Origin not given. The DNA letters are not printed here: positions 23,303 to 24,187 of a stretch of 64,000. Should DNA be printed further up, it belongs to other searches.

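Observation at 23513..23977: CBM4/9-like carbohydrate-binding module inserted into the middle of the Ig-repeat array of the giant adhesin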

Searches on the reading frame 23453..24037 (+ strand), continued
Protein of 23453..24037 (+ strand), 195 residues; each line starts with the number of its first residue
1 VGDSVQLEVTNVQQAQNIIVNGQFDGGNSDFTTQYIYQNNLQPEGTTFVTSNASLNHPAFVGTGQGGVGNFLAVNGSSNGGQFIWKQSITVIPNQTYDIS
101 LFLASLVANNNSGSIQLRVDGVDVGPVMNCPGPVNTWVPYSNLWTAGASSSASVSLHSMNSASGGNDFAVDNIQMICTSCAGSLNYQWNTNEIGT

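Call 59: search_protein_families(library=pfam, alignment_id=A6, max_evalue=0.0001)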
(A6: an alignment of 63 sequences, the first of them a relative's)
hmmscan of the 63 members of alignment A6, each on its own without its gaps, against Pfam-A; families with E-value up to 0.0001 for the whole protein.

A. member 1, P0004 (1054 aa): 0 families

B. families by the number of members that match (of 63 scanned): 40 families (the first 25 are shown)
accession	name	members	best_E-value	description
PF18962.6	Por_Secre_tail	18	1.7e-14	Secretion system C-terminal sorting domain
PF13585.12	CHU_C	15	5.4e-22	CHU_C Type IX secretion signal domain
PF13573.12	SprB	8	4.1e-36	SprB repeat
PF18911.6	PKD_4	8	6.1e-21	PKD domain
PF02018.23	CBM_4_9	8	4.6e-09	Carbohydrate binding domain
PF17963.7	Big_9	7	1.3e-13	Bacterial Ig domain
PF00801.26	PKD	6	6e-12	PKD domain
PF19081.6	Ig_7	5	2.1e-19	Ig-like domain CHU_C associated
PF22352.2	K319L-like_PKD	5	3.2e-10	K319L-like, PKD domain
PF17892.7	Cadherin_5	4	3.1e-08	Cadherin-like domain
PF18483.9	Lectin_L-type_dom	2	1e-47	Legume lectin beta-barrel domain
PF13385.13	Laminin_G_3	2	9.4e-20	Concanavalin A-like lectin/glucanases superfamily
PF06452.16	CBM9_1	1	3.3e-45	Carbohydrate family 9 binding domain-like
PF00691.25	OmpA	1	1.1e-22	OmpA family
PF00139.26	Lectin_legB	1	2e-18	Legume lectin domain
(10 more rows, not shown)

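Call 68: fold_search(model_id=the predicted structure, library=pdb)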
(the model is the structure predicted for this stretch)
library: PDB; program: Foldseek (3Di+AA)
matches with E <= 10: 1810; with E <= 0.001: 168
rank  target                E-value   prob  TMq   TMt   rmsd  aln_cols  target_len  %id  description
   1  6yf6_A                9.0e-08  1.00  0.53  0.62   1.6        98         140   26  EclA C-terminal domain; sugar-binding protein (released 2021-04-07)
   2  6yf6_B                1.3e-07  1.00  0.53  0.62   1.6        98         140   26  EclA C-terminal domain; sugar-binding protein (released 2021-04-07)
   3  3oeb_A                3.3e-07  1.00  0.61  0.70   4.7       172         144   14  Crystal structure of the Q121E mutant of C.polysaccharolyticus CBM16-1 bound to mannopentaose (released 2010-08-25)
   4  2zey_A                4.1e-07  1.00  0.59  0.67   4.7       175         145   15  Family 16 carbohydrate binding module (released 2008-03-04)
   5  8ic1_A                4.6e-07  1.00  0.62  0.24   4.6       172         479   19  endo-alpha-D-arabinanase EndoMA1 D51N mutant from Microbacterium arabinogalactanolyticum in complex with arabinooligos (released 2023-08-16)
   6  4xup_C                4.6e-07  1.00  0.62  0.65   4.2       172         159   17  Structure of the N-terminal CBM22-1-CBM22-2 tandem domain from Paenibacillus barcinonensis Xyn10C (released 2015-06-03)
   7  8hhv_A                4.6e-07  1.00  0.61  0.24   4.7       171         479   19  endo-alpha-D-arabinanase EndoMA1 from Microbacterium arabinogalactanolyticum (released 2023-08-16)
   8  4xup_E                5.2e-07  1.00  0.62  0.65   4.0       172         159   18  Structure of the N-terminal CBM22-1-CBM22-2 tandem domain from Paenibacillus barcinonensis Xyn10C (released 2015-06-03)
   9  2zex_A                5.8e-07  1.00  0.59  0.66   4.5       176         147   14  Family 16 carbohydrate binding module (released 2008-03-04)
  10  2zey_B                6.1e-07  1.00  0.63  0.71   4.5       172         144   14  Family 16 carbohydrate binding module (released 2008-03-04)
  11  4xuo_A                6.5e-07  1.00  0.63  0.67   4.0       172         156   17  Structure of the CBM22-1 xylan-binding domain from Paenibacillus barcinonensis Xyn10C (released 2015-06-03)
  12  3oea_A                7.7e-07  1.00  0.60  0.67   4.8       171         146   15  Crystal structure of the Q121E mutants of C.polysaccharolyticus CBM16-1 bound to cellopentaose (released 2010-08-25)
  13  2zew_B                8.1e-07  1.00  0.60  0.67   4.5       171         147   14  Family 16 Cabohydrate Binding Domain Module 1 (released 2008-03-04)
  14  9h99                  8.6e-07  1.00  0.60  0.11   3.8       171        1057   12  Native structure of the full-length pesticidal protein Cry1Ca18 at pH7, from crystals formed in vivo (released 2025-11-12)
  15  2zew_A                1.3e-06  1.00  0.60  0.67   5.1       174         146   15  Family 16 Cabohydrate Binding Domain Module 1 (released 2008-03-04)
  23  8xmz_A                5.3e-06  1.00  0.62  0.74   3.7       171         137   15  Crystal structure of a novel porphyran-binding carbohydrate binding module (released 2024-01-17)
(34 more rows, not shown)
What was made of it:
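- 23501..23983 (+): Nested beta-jelly-roll domain (aa ~2243-2403); the finding's 23513-23977 lies inside it. Foldseek top hit EclA-C, E 9e-8 (call 68).
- On CBM4/9/16/22/61-type beta-jelly-roll (galactose-binding-like superfamily): Foldseek probability 1.00, TM 0.6-0.7 (call 68).
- On EclA-C-type Ca2+-dependent lectin domain: Foldseek rank 1, E 9e-8, 26% identity (call 68).
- Foldseek top hit is EclA-C: E 9e-8, 26% identity, rmsd 1.6 A (call 68).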
